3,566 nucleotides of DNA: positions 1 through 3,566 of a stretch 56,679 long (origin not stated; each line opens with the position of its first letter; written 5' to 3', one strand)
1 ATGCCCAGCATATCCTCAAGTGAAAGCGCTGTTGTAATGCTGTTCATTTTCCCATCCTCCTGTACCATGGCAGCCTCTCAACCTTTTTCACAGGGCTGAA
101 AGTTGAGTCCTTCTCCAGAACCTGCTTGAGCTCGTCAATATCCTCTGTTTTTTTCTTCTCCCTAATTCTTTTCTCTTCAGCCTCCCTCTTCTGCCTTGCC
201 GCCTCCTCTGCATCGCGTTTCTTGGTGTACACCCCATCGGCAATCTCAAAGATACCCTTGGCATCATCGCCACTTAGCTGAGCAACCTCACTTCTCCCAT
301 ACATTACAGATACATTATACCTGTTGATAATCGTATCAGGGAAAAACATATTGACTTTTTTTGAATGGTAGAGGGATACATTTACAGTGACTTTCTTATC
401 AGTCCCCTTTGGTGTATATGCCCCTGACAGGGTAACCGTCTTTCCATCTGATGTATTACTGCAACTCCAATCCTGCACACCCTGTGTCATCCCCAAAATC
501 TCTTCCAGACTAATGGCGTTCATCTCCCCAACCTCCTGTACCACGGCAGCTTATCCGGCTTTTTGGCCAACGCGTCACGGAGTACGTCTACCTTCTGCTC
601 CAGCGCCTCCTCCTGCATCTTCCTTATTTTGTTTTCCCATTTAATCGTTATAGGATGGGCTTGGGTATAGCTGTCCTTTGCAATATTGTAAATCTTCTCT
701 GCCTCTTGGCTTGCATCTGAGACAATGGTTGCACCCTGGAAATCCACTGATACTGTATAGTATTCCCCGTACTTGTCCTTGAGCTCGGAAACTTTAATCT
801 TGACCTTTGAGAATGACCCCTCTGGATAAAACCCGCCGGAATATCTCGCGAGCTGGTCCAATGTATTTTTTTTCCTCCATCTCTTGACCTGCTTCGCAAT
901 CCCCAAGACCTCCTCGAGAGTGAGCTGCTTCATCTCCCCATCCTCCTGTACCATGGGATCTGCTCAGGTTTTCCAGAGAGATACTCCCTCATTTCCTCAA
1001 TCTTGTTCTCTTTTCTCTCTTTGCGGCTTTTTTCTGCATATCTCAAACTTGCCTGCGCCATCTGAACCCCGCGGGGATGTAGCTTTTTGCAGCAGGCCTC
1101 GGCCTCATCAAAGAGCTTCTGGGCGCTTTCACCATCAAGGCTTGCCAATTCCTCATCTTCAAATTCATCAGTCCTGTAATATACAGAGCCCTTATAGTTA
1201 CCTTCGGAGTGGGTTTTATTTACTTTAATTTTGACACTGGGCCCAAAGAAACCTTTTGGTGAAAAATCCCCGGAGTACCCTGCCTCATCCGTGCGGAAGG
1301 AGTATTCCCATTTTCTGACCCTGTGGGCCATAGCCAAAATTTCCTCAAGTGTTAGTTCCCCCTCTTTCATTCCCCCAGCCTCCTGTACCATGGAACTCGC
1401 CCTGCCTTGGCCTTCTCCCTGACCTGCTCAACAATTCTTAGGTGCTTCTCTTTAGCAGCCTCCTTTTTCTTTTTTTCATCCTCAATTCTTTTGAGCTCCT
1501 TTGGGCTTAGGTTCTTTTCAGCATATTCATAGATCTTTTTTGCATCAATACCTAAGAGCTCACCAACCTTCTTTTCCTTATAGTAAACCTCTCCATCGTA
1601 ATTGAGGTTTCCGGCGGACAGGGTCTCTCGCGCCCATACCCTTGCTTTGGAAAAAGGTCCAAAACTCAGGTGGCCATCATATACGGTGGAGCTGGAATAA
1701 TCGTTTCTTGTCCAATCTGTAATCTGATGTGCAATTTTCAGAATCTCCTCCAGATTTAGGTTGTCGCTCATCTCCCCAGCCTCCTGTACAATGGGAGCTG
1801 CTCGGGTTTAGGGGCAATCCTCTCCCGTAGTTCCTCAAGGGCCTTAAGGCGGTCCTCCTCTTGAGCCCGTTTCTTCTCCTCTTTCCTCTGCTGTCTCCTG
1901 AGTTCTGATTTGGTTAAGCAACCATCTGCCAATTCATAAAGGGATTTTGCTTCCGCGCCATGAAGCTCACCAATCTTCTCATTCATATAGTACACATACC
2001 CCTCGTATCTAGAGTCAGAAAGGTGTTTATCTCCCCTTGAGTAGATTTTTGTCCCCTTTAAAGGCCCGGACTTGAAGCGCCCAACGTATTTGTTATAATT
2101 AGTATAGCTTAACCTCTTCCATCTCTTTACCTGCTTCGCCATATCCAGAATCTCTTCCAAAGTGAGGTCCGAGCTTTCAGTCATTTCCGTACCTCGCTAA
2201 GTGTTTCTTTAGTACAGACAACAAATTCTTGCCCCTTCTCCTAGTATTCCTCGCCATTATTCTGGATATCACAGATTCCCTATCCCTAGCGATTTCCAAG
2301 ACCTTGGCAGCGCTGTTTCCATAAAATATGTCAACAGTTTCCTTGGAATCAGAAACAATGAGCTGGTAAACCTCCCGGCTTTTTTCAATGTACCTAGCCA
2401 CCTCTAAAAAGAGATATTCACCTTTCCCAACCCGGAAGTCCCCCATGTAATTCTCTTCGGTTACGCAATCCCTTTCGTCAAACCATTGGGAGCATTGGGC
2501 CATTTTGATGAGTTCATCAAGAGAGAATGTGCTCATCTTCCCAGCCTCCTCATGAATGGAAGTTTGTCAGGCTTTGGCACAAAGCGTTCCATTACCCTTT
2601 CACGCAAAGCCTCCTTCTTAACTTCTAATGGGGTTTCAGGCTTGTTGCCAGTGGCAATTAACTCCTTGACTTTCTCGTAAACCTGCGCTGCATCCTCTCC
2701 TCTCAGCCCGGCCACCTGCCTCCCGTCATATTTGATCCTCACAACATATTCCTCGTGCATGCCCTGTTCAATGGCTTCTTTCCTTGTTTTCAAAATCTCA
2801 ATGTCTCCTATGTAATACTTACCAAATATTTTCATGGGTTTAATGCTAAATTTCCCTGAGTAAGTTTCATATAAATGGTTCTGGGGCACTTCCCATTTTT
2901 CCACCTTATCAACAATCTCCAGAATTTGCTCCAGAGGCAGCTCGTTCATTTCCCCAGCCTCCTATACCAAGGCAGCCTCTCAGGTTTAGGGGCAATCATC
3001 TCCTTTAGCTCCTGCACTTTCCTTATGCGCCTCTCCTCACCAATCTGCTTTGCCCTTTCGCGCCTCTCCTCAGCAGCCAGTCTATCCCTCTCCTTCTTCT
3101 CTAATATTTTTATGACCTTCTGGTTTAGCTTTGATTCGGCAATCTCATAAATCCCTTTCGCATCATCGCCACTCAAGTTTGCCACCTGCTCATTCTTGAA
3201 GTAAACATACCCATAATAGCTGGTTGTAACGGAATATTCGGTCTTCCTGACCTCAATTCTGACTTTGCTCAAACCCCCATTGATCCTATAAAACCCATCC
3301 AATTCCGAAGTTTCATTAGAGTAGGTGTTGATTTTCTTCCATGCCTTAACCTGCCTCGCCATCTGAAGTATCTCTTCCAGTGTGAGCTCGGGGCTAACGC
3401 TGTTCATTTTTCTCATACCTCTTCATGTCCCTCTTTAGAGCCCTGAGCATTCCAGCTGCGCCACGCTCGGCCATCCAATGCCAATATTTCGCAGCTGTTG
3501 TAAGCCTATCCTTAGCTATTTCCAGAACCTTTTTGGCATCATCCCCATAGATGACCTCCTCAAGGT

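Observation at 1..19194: Gap-free 19-kb array of at least 38 paralogous small ORFs (~49 copies of one module) with no recognisable family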

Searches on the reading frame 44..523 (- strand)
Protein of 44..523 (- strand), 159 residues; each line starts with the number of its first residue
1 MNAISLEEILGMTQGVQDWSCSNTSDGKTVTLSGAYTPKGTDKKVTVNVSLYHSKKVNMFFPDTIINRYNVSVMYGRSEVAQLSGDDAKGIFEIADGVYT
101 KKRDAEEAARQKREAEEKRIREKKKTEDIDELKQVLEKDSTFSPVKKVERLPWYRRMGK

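Call 11: search_solved_structures(query=A1, max_evalue=10)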
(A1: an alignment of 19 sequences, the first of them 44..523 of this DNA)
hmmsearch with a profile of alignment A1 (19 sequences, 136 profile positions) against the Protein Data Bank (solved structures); distinct sequences matched with E-value up to 10: 12.
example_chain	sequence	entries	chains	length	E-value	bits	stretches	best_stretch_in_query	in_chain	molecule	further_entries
7zqy_A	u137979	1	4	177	0.17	15.8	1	58-124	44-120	DH domain-containing protein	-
7pek_A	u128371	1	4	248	0.33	14.9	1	31-99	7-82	Triosephosphate isomerase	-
7pej_A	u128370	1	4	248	0.33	14.9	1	31-99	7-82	Triosephosphate isomerase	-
7zm9_A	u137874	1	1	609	0.43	14.6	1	38-122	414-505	Putative polyketide synthase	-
6ek7_A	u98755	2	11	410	1.4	12.9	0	32-100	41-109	YaxA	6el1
7zma_A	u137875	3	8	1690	1.5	12.8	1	39-121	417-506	Putative polyketide synthase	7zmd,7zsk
7ywc_A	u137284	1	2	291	1.8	12.5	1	2-32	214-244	Chorismate dehydratase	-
7an8_A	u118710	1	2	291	1.8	12.5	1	2-32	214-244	Chorismate dehydratase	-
7ahr_A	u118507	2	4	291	1.8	12.5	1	2-32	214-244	Chorismate dehydratase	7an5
2nxo_A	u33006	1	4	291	1.8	12.5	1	2-32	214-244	Hypothetical protein SCO4506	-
7an7_A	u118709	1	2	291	1.8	12.5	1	2-32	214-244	Chorismate dehydratase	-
7an6_A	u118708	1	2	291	1.8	12.5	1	2-32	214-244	Chorismate dehydratase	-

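Call 12: search_protein_families(library=ncbifam, max_evalue=1, alignment_id=A1)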
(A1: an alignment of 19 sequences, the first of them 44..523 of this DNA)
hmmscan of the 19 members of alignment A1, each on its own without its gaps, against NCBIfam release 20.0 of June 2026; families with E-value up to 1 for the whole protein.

A. member 1, window:44-523:- (159 aa): 1 family
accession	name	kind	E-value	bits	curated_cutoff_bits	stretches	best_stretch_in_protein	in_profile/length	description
NF001940.0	PRK00720.1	equivalog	0.00029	20.8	83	1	71-126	16-71/78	twin-arginine translocase TatA/TatE family subunit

B. families by the number of members that match (of 19 scanned): 13 families
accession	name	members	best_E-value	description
NF001940.0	PRK00720.1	1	0.00029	twin-arginine translocase TatA/TatE family subunit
TIGR04148.1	GG_samocin_CFB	1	0.0015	radical SAM peptide maturase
NF004912.0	PRK06270.1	1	0.0042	homoserine dehydrogenase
NF005198.1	PRK06669.1-3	1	0.015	flagellar assembly protein FliH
TIGR02499.1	HrpE_YscL_not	1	0.018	type III secretion system stator protein SctL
NF002424.0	PRK01558.1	1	0.021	V-type ATP synthase subunit E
NF047368.1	collar_FlbB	1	0.047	periplasmic-type flagellar collar protein FlbB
NF045705.1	SurfProtP46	1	0.05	surface antigen P46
TIGR02286.1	PaaD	1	0.062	hydroxyphenylacetyl-CoA thioesterase PaaI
NF046086.1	BFO_1060_trans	1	0.069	BFO_1060 family glycosyltransferase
NF038311.1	FosU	1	0.082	FosU family fosfomycin resistance glutathione transferase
TIGR01884.1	cas_HTH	1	0.1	CRISPR-associated CARF protein Csa3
NF047769.1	LIC10067_lipo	1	0.21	LIC10067 family putative lipoprotein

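Call 13: find_homologous_proteins(query=A1, max_evalue=0.001)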
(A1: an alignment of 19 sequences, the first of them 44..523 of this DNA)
Query A1 (19 sequences) (159 aa, profile of the alignment): 6 proteins with E <= 0.001 among 1869 candidates.
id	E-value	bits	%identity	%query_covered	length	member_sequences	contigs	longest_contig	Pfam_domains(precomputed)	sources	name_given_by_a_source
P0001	1.5e-36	144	28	100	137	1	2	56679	-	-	-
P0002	3.5e-36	143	100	100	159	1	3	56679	-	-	-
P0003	4.0e-34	136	37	100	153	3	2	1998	-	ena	-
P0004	1.5e-32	131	23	100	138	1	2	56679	-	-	-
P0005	4.8e-30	123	25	100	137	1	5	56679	-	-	-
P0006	1.6e-19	89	26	51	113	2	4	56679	-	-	-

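Call 14: find_encoding_contigs(protein=P0003, flank=10000)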
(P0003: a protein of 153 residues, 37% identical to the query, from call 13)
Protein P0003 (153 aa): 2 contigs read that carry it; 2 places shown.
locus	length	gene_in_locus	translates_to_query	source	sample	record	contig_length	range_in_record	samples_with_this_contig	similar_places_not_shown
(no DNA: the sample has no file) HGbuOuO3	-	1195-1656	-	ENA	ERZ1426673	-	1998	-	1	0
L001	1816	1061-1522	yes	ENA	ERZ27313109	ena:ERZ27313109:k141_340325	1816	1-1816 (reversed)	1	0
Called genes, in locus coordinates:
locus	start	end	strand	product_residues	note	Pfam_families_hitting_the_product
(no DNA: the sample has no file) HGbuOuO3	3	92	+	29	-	?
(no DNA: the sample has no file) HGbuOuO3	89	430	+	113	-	-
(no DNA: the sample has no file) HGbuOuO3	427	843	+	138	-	-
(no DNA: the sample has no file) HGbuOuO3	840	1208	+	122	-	-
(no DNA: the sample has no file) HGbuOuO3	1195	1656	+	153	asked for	-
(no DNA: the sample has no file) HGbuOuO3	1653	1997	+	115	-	?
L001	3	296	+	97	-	?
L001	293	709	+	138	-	-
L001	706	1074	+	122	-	-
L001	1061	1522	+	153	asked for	-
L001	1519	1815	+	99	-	?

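Call 15: find_encoding_contigs(protein=P0001, flank=10000)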
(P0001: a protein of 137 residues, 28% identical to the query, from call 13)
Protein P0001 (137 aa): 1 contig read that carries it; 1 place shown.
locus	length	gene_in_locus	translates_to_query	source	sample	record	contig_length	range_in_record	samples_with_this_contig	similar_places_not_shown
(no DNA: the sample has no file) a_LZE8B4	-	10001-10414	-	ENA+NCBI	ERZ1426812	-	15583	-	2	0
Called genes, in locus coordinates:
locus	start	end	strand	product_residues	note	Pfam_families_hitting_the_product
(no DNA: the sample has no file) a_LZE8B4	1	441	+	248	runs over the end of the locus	-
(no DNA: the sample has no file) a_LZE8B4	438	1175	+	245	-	-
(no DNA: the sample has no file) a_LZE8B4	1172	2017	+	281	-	-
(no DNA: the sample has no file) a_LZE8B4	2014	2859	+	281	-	-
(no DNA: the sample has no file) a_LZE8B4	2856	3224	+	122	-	-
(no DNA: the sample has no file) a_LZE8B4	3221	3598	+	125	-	-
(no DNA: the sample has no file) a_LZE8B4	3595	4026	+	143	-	-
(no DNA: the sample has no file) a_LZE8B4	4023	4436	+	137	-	-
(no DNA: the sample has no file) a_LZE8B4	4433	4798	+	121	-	-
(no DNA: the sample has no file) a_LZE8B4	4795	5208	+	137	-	-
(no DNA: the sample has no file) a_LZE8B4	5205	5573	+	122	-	-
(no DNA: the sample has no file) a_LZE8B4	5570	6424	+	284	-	-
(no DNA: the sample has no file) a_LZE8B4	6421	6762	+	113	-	-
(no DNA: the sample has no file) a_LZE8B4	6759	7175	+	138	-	-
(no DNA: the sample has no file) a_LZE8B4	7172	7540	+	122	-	-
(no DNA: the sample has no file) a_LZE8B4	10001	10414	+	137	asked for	-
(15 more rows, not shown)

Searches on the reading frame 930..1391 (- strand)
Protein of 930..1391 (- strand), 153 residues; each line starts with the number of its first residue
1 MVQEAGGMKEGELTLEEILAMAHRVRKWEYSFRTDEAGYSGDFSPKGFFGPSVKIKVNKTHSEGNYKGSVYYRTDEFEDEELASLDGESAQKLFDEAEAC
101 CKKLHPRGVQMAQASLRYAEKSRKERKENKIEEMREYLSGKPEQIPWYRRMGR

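Call 4: search_protein_families(library=pfam, max_evalue=1, proteins=[window:930-1391:-])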
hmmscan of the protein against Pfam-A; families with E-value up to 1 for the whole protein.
window:930-1391:- (153 aa): 0 families

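Call 96: search_protein_families(library=padloc, max_evalue=0.01, proteins=[window:930-1370:-])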
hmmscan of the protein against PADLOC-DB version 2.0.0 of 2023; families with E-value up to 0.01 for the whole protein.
window:930-1370:- (146 aa): 0 families

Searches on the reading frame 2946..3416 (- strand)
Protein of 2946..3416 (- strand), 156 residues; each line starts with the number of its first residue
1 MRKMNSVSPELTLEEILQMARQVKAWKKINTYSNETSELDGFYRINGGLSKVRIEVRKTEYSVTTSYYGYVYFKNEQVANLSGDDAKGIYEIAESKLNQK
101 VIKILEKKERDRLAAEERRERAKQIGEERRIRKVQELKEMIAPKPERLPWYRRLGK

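Call 40: find_related_loci(query=A3, collection=genome_contigs, flank=10000)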
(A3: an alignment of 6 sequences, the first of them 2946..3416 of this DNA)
Query A3 (156 aa) in genome_contigs; peptide patterns used: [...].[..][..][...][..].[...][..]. (x = any residue, [..] = any of these).
56 stretches matched a pattern, but none encodes a relative of the query by tblastn (E <= 1e-3).

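Call 47: find_related_loci(query=A3, collection=viral_contigs, flank=10000)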
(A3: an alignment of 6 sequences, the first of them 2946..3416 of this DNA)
Query A3 (156 aa) in viral_contigs; peptide patterns used: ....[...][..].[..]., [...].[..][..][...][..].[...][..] (x = any residue, [..] = any of these).
113 stretches matched a pattern, but none encodes a relative of the query by tblastn (E <= 1e-3).

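Call 48: find_related_loci(query=A3, collection=metagenome_contigs, flank=10000)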
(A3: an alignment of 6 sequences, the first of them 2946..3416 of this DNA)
Query A3 (156 aa) in metagenome_contigs; peptide patterns used: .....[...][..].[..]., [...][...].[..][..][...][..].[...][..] (x = any residue, [..] = any of these).
399 stretches matched a pattern, but none encodes a relative of the query by tblastn (E <= 1e-3).

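Call 57: search_protein_families(library=phrogs, max_evalue=0.01, proteins=[window:2946-3416:-])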
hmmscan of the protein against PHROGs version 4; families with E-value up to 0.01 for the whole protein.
window:2946-3416:- (156 aa): 2 families
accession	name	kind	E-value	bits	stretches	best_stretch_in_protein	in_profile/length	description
phrog_34495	-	unknown function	0.0009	20.6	1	57-134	20-95/95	-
phrog_3470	-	unknown function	0.0032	18.6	1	94-153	129-191/193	-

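Call 86: search_dna_similar(query=window:2946-3416:-, collection=phages, mode=protein, max_evalue=0.01, max_rows=5)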
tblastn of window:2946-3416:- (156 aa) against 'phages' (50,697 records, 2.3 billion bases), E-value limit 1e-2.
No match.

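Call 87: search_dna_similar(query=window:2946-3416:-, collection=plasmids, mode=protein, max_evalue=0.01, max_rows=5)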
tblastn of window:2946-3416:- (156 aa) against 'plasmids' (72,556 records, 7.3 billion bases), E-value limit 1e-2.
No match.
